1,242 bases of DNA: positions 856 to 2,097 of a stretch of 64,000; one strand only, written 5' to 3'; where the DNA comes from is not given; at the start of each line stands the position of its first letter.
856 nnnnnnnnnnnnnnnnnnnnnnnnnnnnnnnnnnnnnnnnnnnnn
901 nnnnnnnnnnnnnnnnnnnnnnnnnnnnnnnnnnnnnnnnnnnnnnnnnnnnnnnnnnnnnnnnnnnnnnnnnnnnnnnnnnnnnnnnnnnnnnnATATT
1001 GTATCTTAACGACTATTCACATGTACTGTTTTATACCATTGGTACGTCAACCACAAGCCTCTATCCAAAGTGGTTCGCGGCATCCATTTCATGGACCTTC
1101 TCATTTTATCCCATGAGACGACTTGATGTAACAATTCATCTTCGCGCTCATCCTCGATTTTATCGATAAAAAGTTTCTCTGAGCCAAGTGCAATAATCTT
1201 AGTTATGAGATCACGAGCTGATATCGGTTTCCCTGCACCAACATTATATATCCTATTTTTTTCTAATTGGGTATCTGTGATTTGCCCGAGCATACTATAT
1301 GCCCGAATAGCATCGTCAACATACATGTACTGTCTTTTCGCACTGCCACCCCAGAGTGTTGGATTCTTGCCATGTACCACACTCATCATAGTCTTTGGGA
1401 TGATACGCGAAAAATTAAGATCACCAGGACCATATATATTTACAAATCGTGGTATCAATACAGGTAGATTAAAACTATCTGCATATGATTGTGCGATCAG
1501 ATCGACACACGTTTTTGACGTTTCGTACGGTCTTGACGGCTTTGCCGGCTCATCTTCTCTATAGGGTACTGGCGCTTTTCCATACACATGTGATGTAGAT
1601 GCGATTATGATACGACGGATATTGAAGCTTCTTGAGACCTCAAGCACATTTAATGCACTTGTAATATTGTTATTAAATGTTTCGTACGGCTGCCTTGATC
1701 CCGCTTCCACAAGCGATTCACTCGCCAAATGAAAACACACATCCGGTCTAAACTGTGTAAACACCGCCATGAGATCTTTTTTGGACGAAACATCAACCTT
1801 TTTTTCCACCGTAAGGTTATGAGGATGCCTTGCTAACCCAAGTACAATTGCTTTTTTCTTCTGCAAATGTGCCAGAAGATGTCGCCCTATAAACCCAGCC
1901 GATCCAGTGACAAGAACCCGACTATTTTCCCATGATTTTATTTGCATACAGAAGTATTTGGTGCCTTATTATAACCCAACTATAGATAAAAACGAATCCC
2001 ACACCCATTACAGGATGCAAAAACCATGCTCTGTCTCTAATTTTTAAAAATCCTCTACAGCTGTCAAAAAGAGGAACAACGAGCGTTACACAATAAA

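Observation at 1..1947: ColD/E1-type sugar 3-dehydratase with Lys replaced by His, plus an SDR, implying a 3,6-dideoxyhexose pathway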

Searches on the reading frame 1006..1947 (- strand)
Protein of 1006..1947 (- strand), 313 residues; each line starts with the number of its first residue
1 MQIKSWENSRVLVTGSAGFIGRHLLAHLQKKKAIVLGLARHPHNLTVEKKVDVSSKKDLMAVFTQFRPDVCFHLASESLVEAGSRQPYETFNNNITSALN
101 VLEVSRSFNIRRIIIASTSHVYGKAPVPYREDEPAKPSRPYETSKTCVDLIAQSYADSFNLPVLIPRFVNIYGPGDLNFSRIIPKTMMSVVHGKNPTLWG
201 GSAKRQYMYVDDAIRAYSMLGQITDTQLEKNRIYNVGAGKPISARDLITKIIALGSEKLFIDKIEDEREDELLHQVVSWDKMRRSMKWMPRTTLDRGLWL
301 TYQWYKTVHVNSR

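Call 6: search_protein_families(library=ncbifam, proteins=[window:1006-1947:-], max_evalue=0.001)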
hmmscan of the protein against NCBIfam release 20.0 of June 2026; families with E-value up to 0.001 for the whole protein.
window:1006-1947:- (313 aa): 29 families (the best 25 are shown)
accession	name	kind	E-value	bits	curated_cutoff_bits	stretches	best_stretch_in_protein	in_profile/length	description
TIGR01181.1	dTDP_gluc_dehyt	equivalog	1.5e-41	142.6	365.1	1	10-307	1-313/321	dTDP-glucose 4,6-dehydratase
TIGR02622.1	CDP_4_6_dhtase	equivalog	4.8e-39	134.5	278.45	1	6-310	2-335/352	CDP-glucose 4,6-dehydratase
TIGR04180.1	EDH_00030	hypoth_equivalog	3.5e-34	118.2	475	1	11-263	1-264/297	NAD-dependent 4,6-dehydratase LegB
TIGR01179.1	galE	equivalog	4.6e-34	117.7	262.3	1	10-308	1-328/332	UDP-glucose 4-epimerase GalE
NF007582.0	PRK10217.1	equivalog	2.1e-25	89.6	698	1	10-306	3-332/355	dTDP-glucose 4,6-dehydratase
NF007490.0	PRK10084.1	subfamily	1.6e-24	86.6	649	1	10-307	2-336/361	dTDP-glucose 4,6-dehydratase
TIGR02197.1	heptose_epim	equivalog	2.7e-24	85.9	274.6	1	11-305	1-313/316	ADP-glyceromanno-heptose 6-epimerase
NF011728.1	PRK15181.1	equivalog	1e-20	74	760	1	9-309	16-341/348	Vi polysaccharide biosynthesis UDP-N-acetylglucosaminuronic acid C-4 epimerase TviC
NF047922.1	GDPFucSynFcl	equivalog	3.8e-19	69.3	500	1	8-306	2-302/308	GDP-L-fucose synthase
NF007956.0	PRK10675.1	subfamily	1.1e-16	60.9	394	1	10-154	2-162/338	UDP-glucose 4-epimerase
TIGR01214.1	rmlD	equivalog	1.4e-15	57.1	224.05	1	10-183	1-163/285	dTDP-4-dehydrorhamnose reductase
NF042423.1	oxyalk_red_Shew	equivalog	3.4e-15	56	580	1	8-254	8-256/331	2-alkyl-3-oxoalkanoate reductase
NF042422.1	oxyalk_red_OleD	equivalog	5.3e-14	52.3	580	1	10-253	2-248/329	2-alkyl-3-oxoalkanoate reductase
TIGR01472.1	gmd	equivalog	7.3e-13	48.4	415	1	51-253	61-266/342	GDP-mannose 4,6-dehydratase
NF008872.0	PRK11908.1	equivalog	1e-12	47.8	294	1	10-306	3-336/349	bifunctional UDP-4-keto-pentose/UDP-xylose synthase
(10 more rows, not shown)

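Call 7: search_protein_families(library=pfam, proteins=[window:1006-1947:-], max_evalue=0.001)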
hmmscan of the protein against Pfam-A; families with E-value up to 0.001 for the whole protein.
window:1006-1947:- (313 aa): 7 families
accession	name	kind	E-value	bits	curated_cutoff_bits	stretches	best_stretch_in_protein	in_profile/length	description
PF01370.27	Epimerase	-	1e-52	179.4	20.9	1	11-237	1-240/240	NAD dependent epimerase/dehydratase family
PF16363.11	GDP_Man_Dehyd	-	2.3e-43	149.4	27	1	12-298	1-329/332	GDP-mannose 4,6 dehydratase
PF04321.23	RmlD_sub_bind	-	7e-14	52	27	1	10-183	2-163/287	RmlD substrate binding domain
PF02719.21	Polysacc_synt_2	-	1.2e-13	51.3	20.2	1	11-256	1-248/293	Polysaccharide biosynthesis protein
PF01073.25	3Beta_HSD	-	1.2e-07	31.5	22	1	12-187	1-197/280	3-beta hydroxysteroid dehydrogenase/isomerase family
PF07993.18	NAD_binding_4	-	3.7e-07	30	20.1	0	90-210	108-251/258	Male sterility protein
PF13460.12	NAD_binding_10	-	4.5e-06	27.1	27.2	1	15-137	1-117/184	NAD(P)H-binding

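Call 9: find_encoding_contigs(protein=window:1006-1947:-, flank=10000, max_places=6)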
Protein window:1006-1947:- (313 aa): 21 contigs read that carry it; 6 places shown.
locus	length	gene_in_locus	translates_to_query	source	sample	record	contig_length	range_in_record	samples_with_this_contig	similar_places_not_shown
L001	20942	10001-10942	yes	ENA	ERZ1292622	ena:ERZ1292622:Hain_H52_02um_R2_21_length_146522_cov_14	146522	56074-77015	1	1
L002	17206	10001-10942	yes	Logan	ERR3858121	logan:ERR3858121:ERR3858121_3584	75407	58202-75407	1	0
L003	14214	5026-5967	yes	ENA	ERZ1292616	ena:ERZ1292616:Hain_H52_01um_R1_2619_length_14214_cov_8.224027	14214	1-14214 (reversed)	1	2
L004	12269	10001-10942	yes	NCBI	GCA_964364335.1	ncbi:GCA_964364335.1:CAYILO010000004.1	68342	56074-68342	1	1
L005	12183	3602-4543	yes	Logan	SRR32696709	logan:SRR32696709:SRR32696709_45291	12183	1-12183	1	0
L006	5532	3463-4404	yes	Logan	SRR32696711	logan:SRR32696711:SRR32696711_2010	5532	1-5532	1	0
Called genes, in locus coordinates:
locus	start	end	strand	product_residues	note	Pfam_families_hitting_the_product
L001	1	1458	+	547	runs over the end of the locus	PF09586:YfhO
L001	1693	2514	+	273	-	PF20803:PaaX_M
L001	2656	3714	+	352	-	PF13439:Glyco_transf_4 (weak), PF00534:Glycos_transf_1, PF13692:Glyco_trans_1_4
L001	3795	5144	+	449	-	PF13173:AAA_14, PF13635:DUF4143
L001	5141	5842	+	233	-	PF00535:Glycos_transf_2, PF10111:Glyco_tranf_2_2 (weak), PF13641:Glyco_tranf_2_3 (weak)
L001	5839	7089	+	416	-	-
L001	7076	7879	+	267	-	PF00535:Glycos_transf_2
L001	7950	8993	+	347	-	PF13439:Glyco_transf_4 (weak), PF20706:GT4-conflict, PF00534:Glycos_transf_1, PF13692:Glyco_trans_1_4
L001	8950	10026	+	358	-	PF00535:Glycos_transf_2, PF13641:Glyco_tranf_2_3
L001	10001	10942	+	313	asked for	PF04321:RmlD_sub_bind, PF01073:3Beta_HSD, PF01370:Epimerase, PF02719:Polysacc_synt_2, PF07993:NAD_binding_4 (faint), PF13460:NAD_binding_10 (weak), PF16363:GDP_Man_Dehyd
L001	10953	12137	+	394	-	PF01041:DegT_DnrJ_EryC1, PF01053:Cys_Met_Meta_PP (weak)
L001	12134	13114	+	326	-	PF00106:adh_short (weak), PF01073:3Beta_HSD, PF01370:Epimerase, PF02719:Polysacc_synt_2 (faint), PF16363:GDP_Man_Dehyd, PF07993:NAD_binding_4, PF13460:NAD_binding_10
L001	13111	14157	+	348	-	PF01370:Epimerase, PF02719:Polysacc_synt_2 (weak), PF04321:RmlD_sub_bind, PF16363:GDP_Man_Dehyd, PF07993:NAD_binding_4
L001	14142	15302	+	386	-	PF00534:Glycos_transf_1, PF13692:Glyco_trans_1_4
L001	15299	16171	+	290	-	PF01209:Ubie_methyltran (weak), PF13489:Methyltransf_23 (weak), PF13847:Methyltransf_31, PF08241:Methyltransf_11, PF13649:Methyltransf_25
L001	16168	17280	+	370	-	PF00534:Glycos_transf_1 (faint), PF13692:Glyco_trans_1_4 (weak), PF26337:Gtf3_C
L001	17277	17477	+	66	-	-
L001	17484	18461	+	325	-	PF00535:Glycos_transf_2, PF10111:Glyco_tranf_2_2 (weak), PF13506:Glyco_transf_21, PF13641:Glyco_tranf_2_3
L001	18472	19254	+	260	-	PF00483:NTP_transferase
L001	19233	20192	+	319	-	PF04321:RmlD_sub_bind, PF05368:NmrA (weak), PF01073:3Beta_HSD, PF01370:Epimerase, PF02719:Polysacc_synt_2, PF07993:NAD_binding_4, PF13460:NAD_binding_10 (weak), PF16363:GDP_Man_Dehyd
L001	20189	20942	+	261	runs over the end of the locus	PF00483:NTP_transferase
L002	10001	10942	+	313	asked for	PF04321:RmlD_sub_bind, PF01073:3Beta_HSD, PF01370:Epimerase, PF02719:Polysacc_synt_2, PF07993:NAD_binding_4 (faint), PF13460:NAD_binding_10 (weak), PF16363:GDP_Man_Dehyd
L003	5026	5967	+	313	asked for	PF04321:RmlD_sub_bind, PF01073:3Beta_HSD, PF01370:Epimerase, PF02719:Polysacc_synt_2, PF07993:NAD_binding_4 (faint), PF13460:NAD_binding_10 (weak), PF16363:GDP_Man_Dehyd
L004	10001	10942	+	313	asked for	PF04321:RmlD_sub_bind, PF01073:3Beta_HSD, PF01370:Epimerase, PF02719:Polysacc_synt_2, PF07993:NAD_binding_4 (faint), PF13460:NAD_binding_10 (weak), PF16363:GDP_Man_Dehyd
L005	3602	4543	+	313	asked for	PF04321:RmlD_sub_bind, PF01073:3Beta_HSD, PF01370:Epimerase, PF02719:Polysacc_synt_2, PF07993:NAD_binding_4 (faint), PF13460:NAD_binding_10 (weak), PF16363:GDP_Man_Dehyd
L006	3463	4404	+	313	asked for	PF04321:RmlD_sub_bind, PF01073:3Beta_HSD, PF01370:Epimerase, PF02719:Polysacc_synt_2, PF07993:NAD_binding_4 (faint), PF13460:NAD_binding_10 (weak), PF16363:GDP_Man_Dehyd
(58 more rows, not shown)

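Call 10: search_solved_structures(query=window:1006-1947:-, max_evalue=1e-10, show_alignments=2)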
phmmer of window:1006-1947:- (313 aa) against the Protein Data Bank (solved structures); distinct sequences matched with E-value up to 1e-10: 84 (the best 60 are shown).
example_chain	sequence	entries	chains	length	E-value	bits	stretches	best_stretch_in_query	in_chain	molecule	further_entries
2hun_A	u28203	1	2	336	2.6e-29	105.6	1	9-306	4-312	336aa long hypothetical dTDP-glucose 4,6-dehydratase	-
4zrm_A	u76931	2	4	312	1.5e-28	103.1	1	9-306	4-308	UDP-glucose 4-epimerase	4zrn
2pk3_A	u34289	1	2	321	4e-28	101.7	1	9-306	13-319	GDP-6-deoxy-D-lyxo-4-hexulose reductase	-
6bi4_A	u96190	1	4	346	4.2e-28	101.7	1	10-306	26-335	dTDP-glucose 4,6-dehydratase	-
6dnt_A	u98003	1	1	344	1.1e-27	100.3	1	8-283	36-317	NAD-dependent epimerase/dehydratase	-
3aw9_A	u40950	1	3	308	8e-26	94.2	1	10-293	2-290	NAD-dependent epimerase/dehydratase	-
3icp_A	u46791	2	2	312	1.6e-25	93.1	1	10-293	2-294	NAD-dependent epimerase/dehydratase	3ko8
2p5u_A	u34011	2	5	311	5.7e-25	91.4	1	10-305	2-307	UDP-glucose 4-epimerase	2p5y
6bwl_A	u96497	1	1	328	1e-24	90.5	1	10-312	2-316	Pal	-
3vps_A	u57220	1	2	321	1e-23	87.2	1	9-262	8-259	NAD-dependent epimerase/dehydratase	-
1r6d_A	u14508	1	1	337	1.5e-23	86.7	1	68-306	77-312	TDP-glucose-4,6-dehydratase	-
1r66_A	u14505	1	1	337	2e-23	86.3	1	68-306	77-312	TDP-glucose-4,6-dehydratase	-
3ehe_A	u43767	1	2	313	6.1e-23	84.7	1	9-292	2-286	UDP-glucose 4-epimerase (GalE-1)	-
8du1_A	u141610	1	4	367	1.9e-22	83.1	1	10-305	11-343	dTDP-glucose 4,6-dehydratase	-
1bxk_A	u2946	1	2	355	2.1e-22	82.9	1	10-306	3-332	PROTEIN (DTDP-GLUCOSE 4,6-DEHYDRATASE)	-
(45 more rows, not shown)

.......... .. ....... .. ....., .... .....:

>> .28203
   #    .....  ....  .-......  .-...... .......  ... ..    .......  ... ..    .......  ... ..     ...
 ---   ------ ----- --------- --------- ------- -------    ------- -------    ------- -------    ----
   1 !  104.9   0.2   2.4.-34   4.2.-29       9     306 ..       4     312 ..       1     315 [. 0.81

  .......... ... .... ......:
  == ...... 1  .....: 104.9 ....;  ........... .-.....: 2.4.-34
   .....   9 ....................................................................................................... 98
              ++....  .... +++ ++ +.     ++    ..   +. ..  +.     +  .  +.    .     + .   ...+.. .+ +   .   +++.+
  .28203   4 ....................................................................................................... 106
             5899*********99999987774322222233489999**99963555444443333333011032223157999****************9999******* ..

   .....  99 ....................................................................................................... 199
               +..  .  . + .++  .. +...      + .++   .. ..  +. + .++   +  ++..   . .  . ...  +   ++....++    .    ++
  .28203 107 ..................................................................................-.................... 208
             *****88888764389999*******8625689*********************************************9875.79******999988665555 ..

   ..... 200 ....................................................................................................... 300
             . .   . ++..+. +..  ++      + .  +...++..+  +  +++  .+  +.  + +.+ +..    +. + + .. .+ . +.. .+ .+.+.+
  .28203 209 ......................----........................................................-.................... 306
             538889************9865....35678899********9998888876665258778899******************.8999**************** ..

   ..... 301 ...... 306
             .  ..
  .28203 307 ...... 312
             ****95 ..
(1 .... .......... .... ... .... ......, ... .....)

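Call 14: search_protein_families(library=ncbifam, proteins=[L001:10953-12137:+, L001:12134-13114:+, L001:13111-14157:+, L001:18472-19254:+, L001:19233-20192:+, L001:20189-20942:+, L001:15299-16171:+], max_evalue=1e-10)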
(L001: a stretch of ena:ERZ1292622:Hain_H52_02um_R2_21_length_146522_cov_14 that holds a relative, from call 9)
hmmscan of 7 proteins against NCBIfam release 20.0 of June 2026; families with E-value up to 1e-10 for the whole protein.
L001:10953-12137:+ (394 aa): 7 families
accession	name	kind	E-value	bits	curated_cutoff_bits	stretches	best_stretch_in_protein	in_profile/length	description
NF011936.0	PRK15407.1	equivalog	2.6e-65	220.8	423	1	28-391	60-434/440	lipopolysaccharide biosynthesis protein RfbH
TIGR03588.1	PseC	equivalog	1.3e-42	146.1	423.5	1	21-299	18-287/380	UDP-4-amino-4,6-dideoxy-N-acetyl-beta-L-altrosamine transaminase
TIGR04181.1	NHT_00031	hypoth_equivalog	1.6e-34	119.3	420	1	16-356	13-344/359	LegC family aminotransferase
NF008658.2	PRK11658.1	equivalog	1.2e-28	99.9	631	1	24-388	24-372/379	UDP-4-amino-4-deoxy-L-arabinose aminotransferase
NF008687.0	PRK11706.1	equivalog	1.1e-25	90.3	375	1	47-286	45-266/375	dTDP-4-amino-4,6-dideoxygalactose transaminase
TIGR02379.1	ECA_wecE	subfamily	3e-20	72.3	434.85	1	35-282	33-263/376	dTDP-4-amino-4,6-dideoxy-D-glucose transaminase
TIGR04427.1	PLP_DesI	equivalog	3.4e-16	59.3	650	1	35-220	54-232/390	dTDP-4-dehydro-6-deoxyglucose aminotransferase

L001:12134-13114:+ (326 aa): 17 families
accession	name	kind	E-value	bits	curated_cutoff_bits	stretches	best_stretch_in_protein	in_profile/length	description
NF047922.1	GDPFucSynFcl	equivalog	4.8e-64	216.7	500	1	7-324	2-306/308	GDP-L-fucose synthase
TIGR04180.1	EDH_00030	hypoth_equivalog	1.5e-40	139.2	475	1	10-302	1-292/297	NAD-dependent 4,6-dehydratase LegB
TIGR01181.1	dTDP_gluc_dehyt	equivalog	5.6e-40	137.4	365.1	1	9-324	1-316/321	dTDP-glucose 4,6-dehydratase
TIGR01179.1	galE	equivalog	1.2e-35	122.9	262.3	1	9-324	1-330/332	UDP-glucose 4-epimerase GalE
TIGR03466.1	HpnA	hypoth_equivalog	3.2e-24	85.4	367.65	1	9-274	2-250/327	hopanoid-associated sugar epimerase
TIGR02197.1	heptose_epim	equivalog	4.7e-24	85.1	274.6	1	10-321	1-315/316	ADP-glyceromanno-heptose 6-epimerase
NF007490.0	PRK10084.1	subfamily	1.1e-21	77.2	649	1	9-324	2-339/361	dTDP-glucose 4,6-dehydratase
NF007582.0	PRK10217.1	equivalog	4.4e-19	68.8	698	1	9-321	3-333/355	dTDP-glucose 4,6-dehydratase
NF007956.0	PRK10675.1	subfamily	2.3e-18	66.4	394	1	9-323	2-333/338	UDP-glucose 4-epimerase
NF011728.1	PRK15181.1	equivalog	1.6e-17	63.5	760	1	9-326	17-344/348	Vi polysaccharide biosynthesis UDP-N-acetylglucosaminuronic acid C-4 epimerase TviC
NF042422.1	oxyalk_red_OleD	equivalog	8.2e-17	61.6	580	1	9-243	2-218/329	2-alkyl-3-oxoalkanoate reductase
NF008360.0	PRK11150.1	equivalog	2.4e-14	53.3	452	1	10-277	2-260/310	ADP-glyceromanno-heptose 6-epimerase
NF008872.0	PRK11908.1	equivalog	2.7e-14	53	294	1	8-269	2-270/349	bifunctional UDP-4-keto-pentose/UDP-xylose synthase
NF042423.1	oxyalk_red_Shew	equivalog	1.2e-13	50.8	580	1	8-245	9-226/331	2-alkyl-3-oxoalkanoate reductase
NF005998.1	PRK08125.1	equivalog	6.9e-13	47.8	777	1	6-270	314-585/649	bifunctional UDP-4-amino-4-deoxy-L-arabinose formyltransferase/UDP-glucuronic acid oxidase ArnA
TIGR02622.1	CDP_4_6_dhtase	equivalog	2e-12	46.9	278.45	1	4-322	1-333/352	CDP-glucose 4,6-dehydratase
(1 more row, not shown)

L001:13111-14157:+ (348 aa): 10 families
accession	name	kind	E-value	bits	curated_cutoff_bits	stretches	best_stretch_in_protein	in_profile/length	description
TIGR01181.1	dTDP_gluc_dehyt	equivalog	4e-37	128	365.1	2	178-335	148-298/321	dTDP-glucose 4,6-dehydratase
NF007490.0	PRK10084.1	subfamily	1.2e-30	106.7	649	1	5-331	2-317/361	dTDP-glucose 4,6-dehydratase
TIGR01179.1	galE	equivalog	2.4e-28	98.9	262.3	1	5-342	1-319/332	UDP-glucose 4-epimerase GalE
NF007582.0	PRK10217.1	equivalog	1.5e-23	83.5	698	1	4-321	2-294/355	dTDP-glucose 4,6-dehydratase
TIGR04180.1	EDH_00030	hypoth_equivalog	1.6e-18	66.8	475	0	6-151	1-136/297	NAD-dependent 4,6-dehydratase LegB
NF007956.0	PRK10675.1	subfamily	1.7e-17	63.5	394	1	5-343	2-324/338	UDP-glucose 4-epimerase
TIGR02622.1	CDP_4_6_dhtase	equivalog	2e-16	60.1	278.45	1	2-142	3-136/352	CDP-glucose 4,6-dehydratase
TIGR02197.1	heptose_epim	equivalog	6.8e-14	51.7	274.6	0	6-160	1-136/316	ADP-glyceromanno-heptose 6-epimerase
NF043036.1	ErythonDh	equivalog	4.3e-12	45.9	325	0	5-142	2-132/321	D-erythronate dehydrogenase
TIGR01214.1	rmlD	equivalog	6.1e-11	41.9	224.05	0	5-279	1-210/285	dTDP-4-dehydrorhamnose reductase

L001:18472-19254:+ (260 aa): 6 families
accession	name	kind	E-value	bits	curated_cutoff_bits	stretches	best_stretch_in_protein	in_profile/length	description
TIGR02623.1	G1P_cyt_trans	equivalog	4.8e-84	281.8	300.25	1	1-258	1-255/255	glucose-1-phosphate cytidylyltransferase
TIGR03992.1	Arch_glmU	subfamily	2.3e-21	76.1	292.1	1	1-68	1-68/393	bifunctional sugar-1-phosphate nucleotidylyltransferase/acetyltransferase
NF049965.1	GlMnHpPGnyltfHddC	equivalog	9.2e-19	68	300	1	1-67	1-67/221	D-glycero-D-manno-heptose 1-phosphate guanosyltransferase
NF041313.1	UDPGP_AglF_Halo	equivalog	3.3e-15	56.2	400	1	1-65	1-65/234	UTP--glucose-1-phosphate uridylyltransferase AglF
NF045761.1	NAMPUrTaseMurU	equivalog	4e-15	56.3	250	0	1-67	1-67/226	N-acetylmuramate alpha-1-phosphate uridylyltransferase MurU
NF052502.1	man1P_GTase_Rv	exception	7.9e-15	54.6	440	0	2-67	2-67/352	mannose-1-phosphate guanylyltransferase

L001:19233-20192:+ (319 aa): 21 families
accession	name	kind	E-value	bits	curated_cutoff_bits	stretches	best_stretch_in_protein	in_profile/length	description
TIGR02622.1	CDP_4_6_dhtase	equivalog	2.9e-54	184.5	278.45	1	8-316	3-331/352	CDP-glucose 4,6-dehydratase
TIGR01181.1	dTDP_gluc_dehyt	equivalog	4.7e-53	180.3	365.1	1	11-318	1-314/321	dTDP-glucose 4,6-dehydratase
TIGR04180.1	EDH_00030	hypoth_equivalog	2.3e-43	148.4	475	1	12-274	1-263/297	NAD-dependent 4,6-dehydratase LegB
TIGR01179.1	galE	equivalog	3.8e-40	137.7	262.3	1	11-316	1-326/332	UDP-glucose 4-epimerase GalE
NF007582.0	PRK10217.1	equivalog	4.4e-31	108.3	698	1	10-318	2-334/355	dTDP-glucose 4,6-dehydratase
NF007490.0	PRK10084.1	subfamily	1.9e-29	102.8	649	2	137-319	150-338/361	dTDP-glucose 4,6-dehydratase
TIGR02197.1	heptose_epim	equivalog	1.3e-24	86.9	274.6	1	12-287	1-281/316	ADP-glyceromanno-heptose 6-epimerase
NF007956.0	PRK10675.1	subfamily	2.7e-24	85.9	394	1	11-162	2-157/338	UDP-glucose 4-epimerase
NF042422.1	oxyalk_red_OleD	equivalog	9.1e-20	71.3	580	1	11-264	2-247/329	2-alkyl-3-oxoalkanoate reductase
NF047922.1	GDPFucSynFcl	equivalog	1.4e-17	64.1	500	1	9-318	2-304/308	GDP-L-fucose synthase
NF011728.1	PRK15181.1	equivalog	1.8e-17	63.4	760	1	7-317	13-339/348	Vi polysaccharide biosynthesis UDP-N-acetylglucosaminuronic acid C-4 epimerase TviC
TIGR01472.1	gmd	equivalog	4e-17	62.4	415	1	10-274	1-275/342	GDP-mannose 4,6-dehydratase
TIGR03589.1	PseB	equivalog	8.6e-17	61.1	407.75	1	8-135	3-129/324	UDP-N-acetylglucosamine 4,6-dehydratase (inverting)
TIGR03466.1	HpnA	hypoth_equivalog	1.9e-16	59.9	367.65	1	11-274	2-253/327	hopanoid-associated sugar epimerase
NF042423.1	oxyalk_red_Shew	equivalog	1.2e-15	57.4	580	1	8-265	7-255/331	2-alkyl-3-oxoalkanoate reductase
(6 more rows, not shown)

L001:20189-20942:+ (251 aa): 4 families
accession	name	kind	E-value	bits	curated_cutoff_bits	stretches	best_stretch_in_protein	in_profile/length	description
TIGR02623.1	G1P_cyt_trans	equivalog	1.2e-65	221.5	300.25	1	1-250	1-244/255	glucose-1-phosphate cytidylyltransferase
TIGR03992.1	Arch_glmU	subfamily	8.7e-14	51.2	292.1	0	1-69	1-69/393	bifunctional sugar-1-phosphate nucleotidylyltransferase/acetyltransferase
NF052502.1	man1P_GTase_Rv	exception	2.6e-13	49.6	440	0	2-71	2-71/352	mannose-1-phosphate guanylyltransferase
NF049965.1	GlMnHpPGnyltfHddC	equivalog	3.8e-12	46.3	300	0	1-66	1-66/221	D-glycero-D-manno-heptose 1-phosphate guanosyltransferase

L001:15299-16171:+ (290 aa): 0 families
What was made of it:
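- On E1 / RfbH / DdhC (NCBIfam NF011936): 220.8 bits against a cut-off of 423 (call 14).
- On GDP-L-fucose synthase / ColC family (tested for SDR2, L001:12134-13114, outside the window): However, the NCBIfam score of 217 bits is below the 500 cut-off (call 14).
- On CDP-glucose 4,6-dehydratase (tested for SDR4, L001:19233-20192, outside the window): The TIGR02622 score of 184.5 is below the 278 cut-off (call 14).
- The best NCBIfam hit is RfbH at 221 bits, against PseC at 146 (call 14). Every pathway enzyme scores below its NCBIfam equivalog cut-off (calls 6, 14). The best NCBIfam model is RfbH (call 14). CDP-glucose pathway genes are in the operon (call 14). The RfbH score of 221 is far below the 423 cut-off (call 14).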
